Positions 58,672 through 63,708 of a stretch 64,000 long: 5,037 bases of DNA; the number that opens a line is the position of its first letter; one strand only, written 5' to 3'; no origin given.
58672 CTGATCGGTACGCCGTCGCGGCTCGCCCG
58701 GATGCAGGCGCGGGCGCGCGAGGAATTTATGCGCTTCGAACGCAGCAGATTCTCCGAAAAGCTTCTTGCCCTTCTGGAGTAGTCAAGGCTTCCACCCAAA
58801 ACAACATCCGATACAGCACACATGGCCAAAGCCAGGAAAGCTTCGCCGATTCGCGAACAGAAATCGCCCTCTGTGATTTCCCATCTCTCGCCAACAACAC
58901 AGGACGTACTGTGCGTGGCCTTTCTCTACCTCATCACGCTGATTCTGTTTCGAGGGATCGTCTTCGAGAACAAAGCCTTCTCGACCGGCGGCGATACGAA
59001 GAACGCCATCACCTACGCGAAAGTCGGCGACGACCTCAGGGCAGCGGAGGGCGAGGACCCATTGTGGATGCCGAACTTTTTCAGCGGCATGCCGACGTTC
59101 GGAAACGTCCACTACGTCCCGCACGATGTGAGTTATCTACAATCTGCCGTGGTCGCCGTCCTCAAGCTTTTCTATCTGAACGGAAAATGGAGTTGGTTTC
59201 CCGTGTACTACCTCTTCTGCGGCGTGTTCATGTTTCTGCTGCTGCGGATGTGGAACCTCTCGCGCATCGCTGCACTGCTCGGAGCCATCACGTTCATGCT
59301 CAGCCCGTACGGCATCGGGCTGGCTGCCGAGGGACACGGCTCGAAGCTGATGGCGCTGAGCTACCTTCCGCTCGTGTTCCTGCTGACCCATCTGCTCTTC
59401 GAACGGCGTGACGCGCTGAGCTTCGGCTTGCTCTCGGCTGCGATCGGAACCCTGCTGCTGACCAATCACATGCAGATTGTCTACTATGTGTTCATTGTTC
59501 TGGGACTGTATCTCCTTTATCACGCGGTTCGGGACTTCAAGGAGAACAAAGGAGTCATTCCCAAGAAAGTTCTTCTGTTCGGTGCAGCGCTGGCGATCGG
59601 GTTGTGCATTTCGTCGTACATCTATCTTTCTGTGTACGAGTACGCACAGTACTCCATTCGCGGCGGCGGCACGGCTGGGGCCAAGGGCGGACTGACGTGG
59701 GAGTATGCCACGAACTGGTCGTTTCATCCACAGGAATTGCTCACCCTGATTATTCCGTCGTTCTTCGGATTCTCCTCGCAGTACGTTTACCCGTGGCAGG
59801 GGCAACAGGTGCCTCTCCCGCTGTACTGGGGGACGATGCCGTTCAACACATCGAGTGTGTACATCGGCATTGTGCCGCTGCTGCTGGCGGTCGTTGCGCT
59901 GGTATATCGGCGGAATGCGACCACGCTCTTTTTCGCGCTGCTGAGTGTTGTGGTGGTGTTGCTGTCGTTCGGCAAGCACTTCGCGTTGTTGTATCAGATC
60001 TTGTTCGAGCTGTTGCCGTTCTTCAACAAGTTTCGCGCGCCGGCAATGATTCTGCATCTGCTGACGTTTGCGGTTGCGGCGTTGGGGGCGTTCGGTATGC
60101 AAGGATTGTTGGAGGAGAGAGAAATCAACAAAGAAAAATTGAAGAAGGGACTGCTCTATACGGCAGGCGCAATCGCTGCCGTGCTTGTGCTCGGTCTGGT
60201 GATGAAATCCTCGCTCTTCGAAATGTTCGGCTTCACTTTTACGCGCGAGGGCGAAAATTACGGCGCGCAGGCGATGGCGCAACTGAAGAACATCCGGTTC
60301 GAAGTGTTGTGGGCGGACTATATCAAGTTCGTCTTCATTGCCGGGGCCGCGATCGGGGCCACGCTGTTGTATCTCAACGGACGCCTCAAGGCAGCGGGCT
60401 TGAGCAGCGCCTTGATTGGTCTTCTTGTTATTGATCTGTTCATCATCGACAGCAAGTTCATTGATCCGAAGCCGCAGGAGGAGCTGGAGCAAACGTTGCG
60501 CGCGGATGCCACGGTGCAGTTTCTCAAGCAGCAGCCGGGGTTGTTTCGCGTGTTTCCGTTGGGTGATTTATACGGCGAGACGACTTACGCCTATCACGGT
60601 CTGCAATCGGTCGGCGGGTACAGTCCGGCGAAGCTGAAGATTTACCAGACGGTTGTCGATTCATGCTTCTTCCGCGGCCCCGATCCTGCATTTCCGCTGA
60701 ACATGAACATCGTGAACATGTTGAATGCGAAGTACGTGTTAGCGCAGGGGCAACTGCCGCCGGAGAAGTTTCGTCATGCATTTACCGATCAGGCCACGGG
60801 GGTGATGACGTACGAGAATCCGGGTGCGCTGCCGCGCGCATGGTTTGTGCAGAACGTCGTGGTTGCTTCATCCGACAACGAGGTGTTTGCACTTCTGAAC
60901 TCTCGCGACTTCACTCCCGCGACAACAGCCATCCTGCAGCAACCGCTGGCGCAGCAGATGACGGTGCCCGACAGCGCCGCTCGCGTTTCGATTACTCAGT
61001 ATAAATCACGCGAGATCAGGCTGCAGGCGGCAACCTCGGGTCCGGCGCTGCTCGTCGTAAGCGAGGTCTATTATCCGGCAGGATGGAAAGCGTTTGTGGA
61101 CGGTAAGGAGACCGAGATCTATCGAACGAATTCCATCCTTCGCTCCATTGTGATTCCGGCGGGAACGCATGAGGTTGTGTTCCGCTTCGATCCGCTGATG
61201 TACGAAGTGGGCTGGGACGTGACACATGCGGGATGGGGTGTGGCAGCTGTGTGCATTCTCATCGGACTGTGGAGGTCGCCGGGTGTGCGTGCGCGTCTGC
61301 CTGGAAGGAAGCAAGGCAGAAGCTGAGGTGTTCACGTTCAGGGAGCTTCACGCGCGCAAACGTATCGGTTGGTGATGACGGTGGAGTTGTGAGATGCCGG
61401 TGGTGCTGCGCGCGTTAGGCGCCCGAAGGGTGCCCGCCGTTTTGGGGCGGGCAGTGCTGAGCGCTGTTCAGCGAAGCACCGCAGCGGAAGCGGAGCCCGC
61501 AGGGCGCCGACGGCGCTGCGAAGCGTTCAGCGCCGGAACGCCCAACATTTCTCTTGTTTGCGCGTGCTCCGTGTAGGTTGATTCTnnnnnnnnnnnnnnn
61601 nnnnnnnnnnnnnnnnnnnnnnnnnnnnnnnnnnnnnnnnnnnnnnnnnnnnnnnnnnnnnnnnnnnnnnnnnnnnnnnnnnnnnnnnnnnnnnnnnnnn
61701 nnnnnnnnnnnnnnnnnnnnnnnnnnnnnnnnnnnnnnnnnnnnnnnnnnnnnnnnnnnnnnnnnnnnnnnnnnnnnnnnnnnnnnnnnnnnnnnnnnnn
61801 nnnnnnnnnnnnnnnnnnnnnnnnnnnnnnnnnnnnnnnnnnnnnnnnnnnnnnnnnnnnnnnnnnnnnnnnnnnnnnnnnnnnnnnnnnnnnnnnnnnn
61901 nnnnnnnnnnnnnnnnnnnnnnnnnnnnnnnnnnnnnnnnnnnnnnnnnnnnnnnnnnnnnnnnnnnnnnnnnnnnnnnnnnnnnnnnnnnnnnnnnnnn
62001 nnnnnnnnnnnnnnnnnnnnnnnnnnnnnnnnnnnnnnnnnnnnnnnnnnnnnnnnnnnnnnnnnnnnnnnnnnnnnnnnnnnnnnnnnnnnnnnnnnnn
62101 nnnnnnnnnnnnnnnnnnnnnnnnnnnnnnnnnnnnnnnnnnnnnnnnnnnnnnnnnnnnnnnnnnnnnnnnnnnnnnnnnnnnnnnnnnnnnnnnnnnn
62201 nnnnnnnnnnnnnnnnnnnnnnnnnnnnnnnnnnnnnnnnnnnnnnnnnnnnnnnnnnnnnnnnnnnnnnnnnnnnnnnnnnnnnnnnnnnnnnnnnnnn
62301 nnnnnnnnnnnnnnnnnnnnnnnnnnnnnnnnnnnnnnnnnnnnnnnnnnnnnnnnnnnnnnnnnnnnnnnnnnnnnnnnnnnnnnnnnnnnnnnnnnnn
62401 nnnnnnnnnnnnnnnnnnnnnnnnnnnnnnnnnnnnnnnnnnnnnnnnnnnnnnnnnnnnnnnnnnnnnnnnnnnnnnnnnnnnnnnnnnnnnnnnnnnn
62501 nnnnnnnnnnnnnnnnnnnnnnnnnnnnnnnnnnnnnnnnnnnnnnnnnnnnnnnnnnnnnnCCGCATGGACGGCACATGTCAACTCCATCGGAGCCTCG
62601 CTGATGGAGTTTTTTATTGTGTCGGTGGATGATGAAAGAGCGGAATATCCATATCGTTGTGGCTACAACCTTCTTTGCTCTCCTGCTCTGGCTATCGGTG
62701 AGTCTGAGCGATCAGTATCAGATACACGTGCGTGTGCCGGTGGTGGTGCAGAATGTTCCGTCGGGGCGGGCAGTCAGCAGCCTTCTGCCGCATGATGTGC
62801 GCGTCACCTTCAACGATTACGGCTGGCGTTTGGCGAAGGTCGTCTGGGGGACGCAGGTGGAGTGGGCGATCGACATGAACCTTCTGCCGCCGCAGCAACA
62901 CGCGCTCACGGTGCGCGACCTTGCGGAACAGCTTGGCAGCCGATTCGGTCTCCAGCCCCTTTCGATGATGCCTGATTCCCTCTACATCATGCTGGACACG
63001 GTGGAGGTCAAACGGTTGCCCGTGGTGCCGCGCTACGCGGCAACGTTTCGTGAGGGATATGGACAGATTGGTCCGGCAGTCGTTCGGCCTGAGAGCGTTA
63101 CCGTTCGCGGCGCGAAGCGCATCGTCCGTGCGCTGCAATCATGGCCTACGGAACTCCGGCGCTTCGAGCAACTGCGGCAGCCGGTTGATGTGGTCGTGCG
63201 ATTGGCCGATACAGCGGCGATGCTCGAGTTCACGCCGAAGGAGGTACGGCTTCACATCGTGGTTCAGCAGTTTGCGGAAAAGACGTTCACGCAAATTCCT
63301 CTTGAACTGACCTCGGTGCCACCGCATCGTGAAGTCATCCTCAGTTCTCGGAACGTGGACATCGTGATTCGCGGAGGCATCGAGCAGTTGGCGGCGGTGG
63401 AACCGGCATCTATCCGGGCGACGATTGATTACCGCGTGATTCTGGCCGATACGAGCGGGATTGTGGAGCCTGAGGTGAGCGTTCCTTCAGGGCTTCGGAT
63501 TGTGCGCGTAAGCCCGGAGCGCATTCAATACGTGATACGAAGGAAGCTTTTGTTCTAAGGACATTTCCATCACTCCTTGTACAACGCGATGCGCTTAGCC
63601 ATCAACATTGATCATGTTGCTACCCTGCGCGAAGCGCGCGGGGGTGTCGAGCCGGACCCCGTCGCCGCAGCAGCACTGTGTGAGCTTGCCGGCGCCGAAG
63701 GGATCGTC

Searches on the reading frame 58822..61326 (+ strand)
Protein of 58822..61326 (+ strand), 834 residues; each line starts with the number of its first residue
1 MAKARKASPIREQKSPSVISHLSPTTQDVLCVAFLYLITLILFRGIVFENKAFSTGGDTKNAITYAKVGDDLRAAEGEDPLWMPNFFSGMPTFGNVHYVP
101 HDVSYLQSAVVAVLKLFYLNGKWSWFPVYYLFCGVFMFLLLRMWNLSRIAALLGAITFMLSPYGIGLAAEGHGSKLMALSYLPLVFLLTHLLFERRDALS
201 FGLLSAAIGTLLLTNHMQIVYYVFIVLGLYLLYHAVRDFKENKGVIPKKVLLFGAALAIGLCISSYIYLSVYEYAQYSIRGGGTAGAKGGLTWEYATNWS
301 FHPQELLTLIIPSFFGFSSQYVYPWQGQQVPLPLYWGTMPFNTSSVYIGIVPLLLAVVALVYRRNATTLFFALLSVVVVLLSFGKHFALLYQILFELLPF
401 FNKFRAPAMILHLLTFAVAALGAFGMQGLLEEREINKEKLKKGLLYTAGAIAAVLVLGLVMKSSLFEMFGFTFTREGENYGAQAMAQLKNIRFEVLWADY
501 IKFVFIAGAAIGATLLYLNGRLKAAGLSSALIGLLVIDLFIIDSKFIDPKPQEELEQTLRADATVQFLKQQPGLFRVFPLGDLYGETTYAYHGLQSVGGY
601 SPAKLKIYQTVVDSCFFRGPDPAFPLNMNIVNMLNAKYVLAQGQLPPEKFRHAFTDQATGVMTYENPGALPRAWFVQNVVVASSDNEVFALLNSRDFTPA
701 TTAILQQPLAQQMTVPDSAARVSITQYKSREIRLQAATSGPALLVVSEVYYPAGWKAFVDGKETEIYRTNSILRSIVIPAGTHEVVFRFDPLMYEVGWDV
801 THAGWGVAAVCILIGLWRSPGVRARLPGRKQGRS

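Call 4: search_protein_families(library=pfam, proteins=[window:58822-61326:+], max_evalue=0.01)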
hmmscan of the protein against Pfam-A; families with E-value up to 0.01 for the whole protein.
window:58822-61326:+ (834 aa): 1 family
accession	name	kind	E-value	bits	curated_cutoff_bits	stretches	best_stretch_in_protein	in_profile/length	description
PF09586.16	YfhO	-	4.4e-09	35.7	28.5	1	720-798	754-832/835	Bacterial membrane protein YfhO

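Call 9: search_protein_families(library=ncbifam, proteins=[window:58822-61326:+], max_evalue=0.01)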
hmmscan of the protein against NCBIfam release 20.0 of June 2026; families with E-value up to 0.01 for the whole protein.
window:58822-61326:+ (834 aa): 0 families

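Call 51: find_homologous_proteins(query=window:58822-61326:+, max_evalue=0.00001)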
Query window:58822-61326:+ (834 aa): 607 proteins with E <= 0.00001 among 8000 candidates; the best 120 are listed.
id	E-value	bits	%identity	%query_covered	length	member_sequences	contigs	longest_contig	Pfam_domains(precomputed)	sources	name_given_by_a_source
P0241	0.0e+0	1881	100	100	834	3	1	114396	PF09586.17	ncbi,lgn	-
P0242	0.0e+0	1590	82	100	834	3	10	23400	PF09586.17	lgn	-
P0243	0.0e+0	1541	80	100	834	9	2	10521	PF09586.17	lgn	-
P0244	0.0e+0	1528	78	100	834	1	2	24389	PF09586.17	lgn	-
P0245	0.0e+0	1467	76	99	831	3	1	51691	PF09586.17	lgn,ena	-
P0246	0.0e+0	1367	70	100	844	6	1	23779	PF09586.17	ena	-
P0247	0.0e+0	1346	69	100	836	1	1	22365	PF09586.17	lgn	-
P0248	0.0e+0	1335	69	99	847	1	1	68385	PF09586.17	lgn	-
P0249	0.0e+0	1332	69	100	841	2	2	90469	PF09586.17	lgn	-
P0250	0.0e+0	1318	67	100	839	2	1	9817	PF09586.17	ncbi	-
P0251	0.0e+0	1315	68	99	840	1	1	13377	PF09586.17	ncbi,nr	ncbi:MAG: YfhO family protein [Ignavibacteriae bacterium]|nr:YfhO family protein [Ignavibacteriota b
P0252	0.0e+0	1313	67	100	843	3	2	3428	PF10131.16,PF09586.17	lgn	-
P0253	0.0e+0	1312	67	100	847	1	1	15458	PF09586.17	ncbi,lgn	-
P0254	0.0e+0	1309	67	99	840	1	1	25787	PF09586.17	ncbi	-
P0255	0.0e+0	1305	67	99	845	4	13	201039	PF09586.17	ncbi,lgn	-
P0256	0.0e+0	1302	66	100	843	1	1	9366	PF09586.17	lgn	-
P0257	0.0e+0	1300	68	100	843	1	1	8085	PF09586.17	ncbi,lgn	-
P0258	0.0e+0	1299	68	99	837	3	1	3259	PF09586.17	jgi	jgi:hypothetical protein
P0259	0.0e+0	1283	67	100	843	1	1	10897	PF09586.17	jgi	jgi:hypothetical protein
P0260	0.0e+0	1274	66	100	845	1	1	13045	PF09586.17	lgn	-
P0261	0.0e+0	1242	64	100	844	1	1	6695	PF09586.17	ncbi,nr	ncbi:MAG: YfhO family protein [Ignavibacteriae bacterium]|nr:YfhO family protein [Ignavibacteriota b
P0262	0.0e+0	1237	65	99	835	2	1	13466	PF09586.17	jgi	jgi:hypothetical protein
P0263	0.0e+0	1236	65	100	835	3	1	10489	PF09586.17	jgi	jgi:hypothetical protein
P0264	0.0e+0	1163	61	100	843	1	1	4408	PF09586.17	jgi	jgi:hypothetical protein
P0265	0.0e+0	1151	61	99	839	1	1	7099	PF09586.17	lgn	-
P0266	0.0e+0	1146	61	99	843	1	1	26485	PF09586.17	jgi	jgi:hypothetical protein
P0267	0.0e+0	1142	60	97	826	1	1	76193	PF09586.17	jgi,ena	-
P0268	0.0e+0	1142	59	100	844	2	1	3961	PF09586.17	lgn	-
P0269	0.0e+0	1139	61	100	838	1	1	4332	PF09586.17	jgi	jgi:hypothetical protein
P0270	0.0e+0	1135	61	98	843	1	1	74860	PF09586.17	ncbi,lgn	-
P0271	0.0e+0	1124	59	100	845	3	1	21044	PF09586.17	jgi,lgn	-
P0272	0.0e+0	1120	59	100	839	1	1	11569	PF09586.17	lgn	-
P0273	0.0e+0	1115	59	100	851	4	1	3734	PF09586.17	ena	-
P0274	0.0e+0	1113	59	100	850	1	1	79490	PF09586.17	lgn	-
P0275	0.0e+0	1113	60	97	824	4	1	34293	PF09586.17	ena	-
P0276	0.0e+0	1107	60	99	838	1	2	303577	PF09586.17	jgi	jgi:hypothetical protein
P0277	0.0e+0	1105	59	100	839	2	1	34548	PF09586.17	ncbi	-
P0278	0.0e+0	1105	59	99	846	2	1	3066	PF09586.17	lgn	-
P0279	0.0e+0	1100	57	100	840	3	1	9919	PF09586.17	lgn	-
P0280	0.0e+0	1096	59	97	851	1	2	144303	PF09586.17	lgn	-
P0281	0.0e+0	1094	57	100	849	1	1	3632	PF09586.17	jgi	jgi:Bacterial membrane protein YfhO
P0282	0.0e+0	1090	58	100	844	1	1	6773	PF09586.17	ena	-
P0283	0.0e+0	1087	57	100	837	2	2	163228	PF09586.17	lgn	-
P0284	0.0e+0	1072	57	100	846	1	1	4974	PF09586.17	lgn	-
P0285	0.0e+0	1072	59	99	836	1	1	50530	PF09586.17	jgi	jgi:hypothetical protein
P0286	0.0e+0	1066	56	100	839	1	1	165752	PF09586.17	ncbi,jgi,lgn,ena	-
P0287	0.0e+0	1064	58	100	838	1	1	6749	PF09586.17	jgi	-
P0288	0.0e+0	1064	57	100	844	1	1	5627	PF09586.17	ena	-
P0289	0.0e+0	1061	55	100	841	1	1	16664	PF09586.17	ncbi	-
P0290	0.0e+0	1061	57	99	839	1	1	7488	PF09586.17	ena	-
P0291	0.0e+0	1060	55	99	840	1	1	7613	PF09586.17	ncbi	-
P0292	0.0e+0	1059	57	98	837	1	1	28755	PF09586.17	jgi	jgi:hypothetical protein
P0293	0.0e+0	1058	56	100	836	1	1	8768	PF09586.17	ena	-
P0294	0.0e+0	1057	56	100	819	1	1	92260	PF09586.17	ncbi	ncbi:MAG: YfhO family protein [Bacteroidota bacterium]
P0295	0.0e+0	1056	57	99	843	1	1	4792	PF09586.17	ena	-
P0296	0.0e+0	1055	57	99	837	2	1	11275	PF09586.17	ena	-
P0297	0.0e+0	1049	57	100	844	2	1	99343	PF09586.17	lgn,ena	-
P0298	0.0e+0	1043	57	100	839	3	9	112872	PF09586.17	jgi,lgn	jgi:hypothetical protein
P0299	0.0e+0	1041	56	99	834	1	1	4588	PF09586.17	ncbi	-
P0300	0.0e+0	1041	57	100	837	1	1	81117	PF09586.17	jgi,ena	-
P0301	0.0e+0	1040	57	100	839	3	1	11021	PF09586.17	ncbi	-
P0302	0.0e+0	1039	56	100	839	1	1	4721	PF09586.17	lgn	-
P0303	0.0e+0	1038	56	100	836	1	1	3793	PF09586.17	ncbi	-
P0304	0.0e+0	1035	54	100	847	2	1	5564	PF09586.17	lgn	-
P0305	0.0e+0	1035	55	98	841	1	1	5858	PF09586.17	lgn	-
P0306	0.0e+0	1033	56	99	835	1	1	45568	PF09586.17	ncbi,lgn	ncbi:MAG: YfhO family protein [Bacteroidota bacterium]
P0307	0.0e+0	1033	57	99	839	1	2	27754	PF09586.17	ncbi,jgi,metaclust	metaclust:\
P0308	0.0e+0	1031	55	100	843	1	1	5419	PF09586.17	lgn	-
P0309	0.0e+0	1031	54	99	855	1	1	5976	PF09586.17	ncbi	-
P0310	0.0e+0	1030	57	100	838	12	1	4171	PF09586.17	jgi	-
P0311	0.0e+0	1029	55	97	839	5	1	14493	PF09586.17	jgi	jgi:hypothetical protein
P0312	0.0e+0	1029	56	100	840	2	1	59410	PF09586.17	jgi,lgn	jgi:hypothetical protein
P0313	0.0e+0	1028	56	99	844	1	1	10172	PF09586.17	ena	-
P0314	0.0e+0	1028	56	100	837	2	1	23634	PF09586.17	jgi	jgi:hypothetical protein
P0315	0.0e+0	1025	57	99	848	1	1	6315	PF09586.17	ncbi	-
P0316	0.0e+0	1024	56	100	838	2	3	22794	PF09586.17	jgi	jgi:hypothetical protein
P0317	0.0e+0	1024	55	100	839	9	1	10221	PF09586.17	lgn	-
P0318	0.0e+0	1023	55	100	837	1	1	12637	PF09586.17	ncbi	-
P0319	0.0e+0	1021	56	100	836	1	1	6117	PF09586.17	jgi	jgi:Bacterial membrane protein YfhO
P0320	0.0e+0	1019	55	100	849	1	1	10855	PF09586.17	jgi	jgi:hypothetical protein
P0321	0.0e+0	1017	56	100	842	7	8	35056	PF09586.17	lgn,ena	-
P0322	0.0e+0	1016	55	98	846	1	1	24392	PF09586.17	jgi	jgi:hypothetical protein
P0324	0.0e+0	1014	56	100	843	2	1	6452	PF09586.17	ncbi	-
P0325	0.0e+0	1014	55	99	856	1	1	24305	PF09586.17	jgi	jgi:hypothetical protein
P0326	0.0e+0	1012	54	100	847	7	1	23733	PF09586.17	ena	-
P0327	0.0e+0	1012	57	99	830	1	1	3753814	PF09586.17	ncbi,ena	-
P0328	0.0e+0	1011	55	100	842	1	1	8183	PF09586.17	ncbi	-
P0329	1.6e-298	1011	57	100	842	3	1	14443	PF09586.17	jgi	jgi:hypothetical protein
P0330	1.8e-298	1010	55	100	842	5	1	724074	PF09586.17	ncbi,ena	-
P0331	2.0e-298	1010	57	100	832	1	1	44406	PF09586.17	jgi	jgi:hypothetical protein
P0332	2.5e-298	1010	55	100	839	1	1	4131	PF09586.17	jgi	jgi:Bacterial membrane protein YfhO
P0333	6.6e-298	1009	56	99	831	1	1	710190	PF09586.17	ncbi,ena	-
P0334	2.0e-297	1007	55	99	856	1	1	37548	PF09586.17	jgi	jgi:hypothetical protein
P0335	2.1e-297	1007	55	100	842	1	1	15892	PF09586.17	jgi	jgi:hypothetical protein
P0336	3.1e-297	1006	55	99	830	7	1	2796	PF09586.17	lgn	-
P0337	3.7e-297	1006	55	99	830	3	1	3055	PF09586.17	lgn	-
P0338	7.8e-297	1005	55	100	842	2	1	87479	PF09586.17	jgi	jgi:hypothetical protein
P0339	8.6e-297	1005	56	98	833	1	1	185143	PF09586.17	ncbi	-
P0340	3.1e-296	1003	55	100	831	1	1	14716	PF09586.17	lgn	-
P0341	3.9e-296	1003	56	100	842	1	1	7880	PF09586.17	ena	-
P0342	1.3e-295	1001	55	100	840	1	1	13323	PF09586.17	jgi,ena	-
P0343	1.5e-295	1001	55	100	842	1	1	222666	PF09586.17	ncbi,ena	-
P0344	2.0e-295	1000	56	96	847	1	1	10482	PF09586.17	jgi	jgi:hypothetical protein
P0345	2.7e-295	1000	55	99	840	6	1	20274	PF09586.17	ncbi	-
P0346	7.8e-295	998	54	99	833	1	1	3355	PF09586.17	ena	-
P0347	3.4e-294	996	55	100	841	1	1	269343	PF09586.17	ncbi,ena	-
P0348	3.7e-294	996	55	100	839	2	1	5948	PF09586.17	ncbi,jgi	-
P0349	5.7e-294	996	55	96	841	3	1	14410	PF09586.17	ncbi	-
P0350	8.2e-294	995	55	100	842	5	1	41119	PF09586.17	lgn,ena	-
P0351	1.4e-293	994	55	100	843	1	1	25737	PF09586.17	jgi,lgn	jgi:hypothetical protein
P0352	1.6e-293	994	55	98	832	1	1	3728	PF09586.17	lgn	-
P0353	2.1e-293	994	55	98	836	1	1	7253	PF09586.17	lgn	-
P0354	2.9e-293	993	55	99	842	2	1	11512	PF09586.17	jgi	-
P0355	3.7e-293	993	55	100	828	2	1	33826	PF09586.17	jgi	jgi:hypothetical protein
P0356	4.2e-293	993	56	99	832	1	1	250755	PF09586.17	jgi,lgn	jgi:hypothetical protein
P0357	1.0e-292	991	55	99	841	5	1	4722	PF09586.17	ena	-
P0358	1.1e-292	991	55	100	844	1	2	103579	PF09586.17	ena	-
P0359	1.6e-292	991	54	100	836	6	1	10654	PF09586.17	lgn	-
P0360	2.2e-292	990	55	99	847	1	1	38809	PF09586.17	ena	-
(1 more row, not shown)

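Call 52: find_encoding_contigs(protein=P0327, flank=10000, max_places=1)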
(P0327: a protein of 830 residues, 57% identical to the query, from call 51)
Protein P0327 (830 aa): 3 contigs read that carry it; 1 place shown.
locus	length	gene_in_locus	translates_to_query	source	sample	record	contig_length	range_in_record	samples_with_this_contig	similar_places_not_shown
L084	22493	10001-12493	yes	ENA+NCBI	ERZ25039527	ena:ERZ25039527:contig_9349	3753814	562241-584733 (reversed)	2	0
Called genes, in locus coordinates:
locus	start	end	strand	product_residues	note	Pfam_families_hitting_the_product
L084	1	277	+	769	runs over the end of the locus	PF09586:YfhO (weak)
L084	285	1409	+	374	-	PF13439:Glyco_transf_4 (weak), PF13579:Glyco_trans_4_4, PF20706:GT4-conflict (weak), PF00534:Glycos_transf_1, PF13692:Glyco_trans_1_4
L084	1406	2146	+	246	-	PF01209:Ubie_methyltran (weak), PF13489:Methyltransf_23, PF03141:Methyltransf_29 (weak), PF08241:Methyltransf_11, PF08242:Methyltransf_12, PF13649:Methyltransf_25, PF13847:Methyltransf_31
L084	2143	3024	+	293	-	PF00535:Glycos_transf_2, PF13641:Glyco_tranf_2_3, PF13632:Glyco_trans_2_3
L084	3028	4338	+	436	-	PF01943:Polysacc_synt, PF13440:Polysacc_synt_3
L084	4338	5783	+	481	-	PF01943:Polysacc_synt, PF13440:Polysacc_synt_3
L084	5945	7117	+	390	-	PF13579:Glyco_trans_4_4, PF13439:Glyco_transf_4, PF00534:Glycos_transf_1, PF13692:Glyco_trans_1_4, PF13524:Glyco_trans_1_2 (weak)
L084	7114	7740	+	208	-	PF13489:Methyltransf_23, PF07021:MetW, PF05175:MTS (weak), PF13847:Methyltransf_31, PF08241:Methyltransf_11, PF08242:Methyltransf_12, PF13649:Methyltransf_25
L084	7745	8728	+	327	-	PF00535:Glycos_transf_2, PF13641:Glyco_tranf_2_3, PF13632:Glyco_trans_2_3 (faint)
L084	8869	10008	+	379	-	PF13439:Glyco_transf_4, PF00534:Glycos_transf_1, PF13692:Glyco_trans_1_4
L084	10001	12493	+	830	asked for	PF09586:YfhO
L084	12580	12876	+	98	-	PF00936:BMC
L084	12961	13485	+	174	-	PF00936:BMC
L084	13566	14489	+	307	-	PF07949:YbbR (weak)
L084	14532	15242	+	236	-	PF03740:PdxJ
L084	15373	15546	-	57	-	-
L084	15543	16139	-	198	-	PF02577:BFN_dom, PF02151:UVR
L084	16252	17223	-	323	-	PF01012:ETF, PF00766:ETF_alpha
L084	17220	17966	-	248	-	PF01012:ETF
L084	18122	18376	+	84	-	PF01649:Ribosomal_S20p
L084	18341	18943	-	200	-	PF00515:TPR_1 (faint), PF07719:TPR_2 (faint), PF13428:TPR_14 (faint), PF13432:TPR_16 (faint), PF13174:TPR_6 (faint), PF13176:TPR_7 (faint), PF14559:TPR_19 (faint)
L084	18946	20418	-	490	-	PF13506:Glyco_transf_21, PF00535:Glycos_transf_2, PF13641:Glyco_tranf_2_3, PF13632:Glyco_trans_2_3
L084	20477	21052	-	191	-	PF04390:LptE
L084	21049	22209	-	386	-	PF00158:Sigma54_activat, PF14532:Sigma54_activ_2, PF07724:AAA_2 (weak), PF07728:AAA_5 (weak), PF25601:AAA_lid_14, PF02954:HTH_8, PF18024:HTH_50 (weak)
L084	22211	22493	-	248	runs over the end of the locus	PF05036:SPOR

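Call 53: find_encoding_contigs(protein=P0330, flank=10000, max_places=1)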
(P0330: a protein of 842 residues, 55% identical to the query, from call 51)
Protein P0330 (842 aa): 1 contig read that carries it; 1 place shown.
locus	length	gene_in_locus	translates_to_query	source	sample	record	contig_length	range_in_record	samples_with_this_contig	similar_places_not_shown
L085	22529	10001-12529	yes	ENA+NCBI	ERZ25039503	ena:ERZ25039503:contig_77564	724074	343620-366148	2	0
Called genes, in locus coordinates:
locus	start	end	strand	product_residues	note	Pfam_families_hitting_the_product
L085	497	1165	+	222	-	-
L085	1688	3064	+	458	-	PF13385:Laminin_G_3 (faint)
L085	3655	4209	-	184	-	-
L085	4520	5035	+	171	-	-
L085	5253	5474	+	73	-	PF02475:TRM5-TYW2_MTfase (weak)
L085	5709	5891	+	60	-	-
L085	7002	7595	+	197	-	-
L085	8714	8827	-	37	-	-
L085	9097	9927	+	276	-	PF00534:Glycos_transf_1 (weak), PF13692:Glyco_trans_1_4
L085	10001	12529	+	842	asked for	PF09586:YfhO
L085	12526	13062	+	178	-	-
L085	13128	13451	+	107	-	-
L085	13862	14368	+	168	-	PF03740:PdxJ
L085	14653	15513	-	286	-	-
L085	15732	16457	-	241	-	-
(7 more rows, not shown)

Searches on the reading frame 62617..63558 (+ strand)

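Call 4: search_protein_families(library=pfam, proteins=[window:62617-63558:+], max_evalue=0.01)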
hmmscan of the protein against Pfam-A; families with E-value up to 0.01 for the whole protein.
window:62617-63558:+ (313 aa): 1 family
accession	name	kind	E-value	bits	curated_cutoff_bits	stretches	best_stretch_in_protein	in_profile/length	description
PF07949.17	YbbR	-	1.3e-06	29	22.3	1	135-213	2-80/81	YbbR-like protein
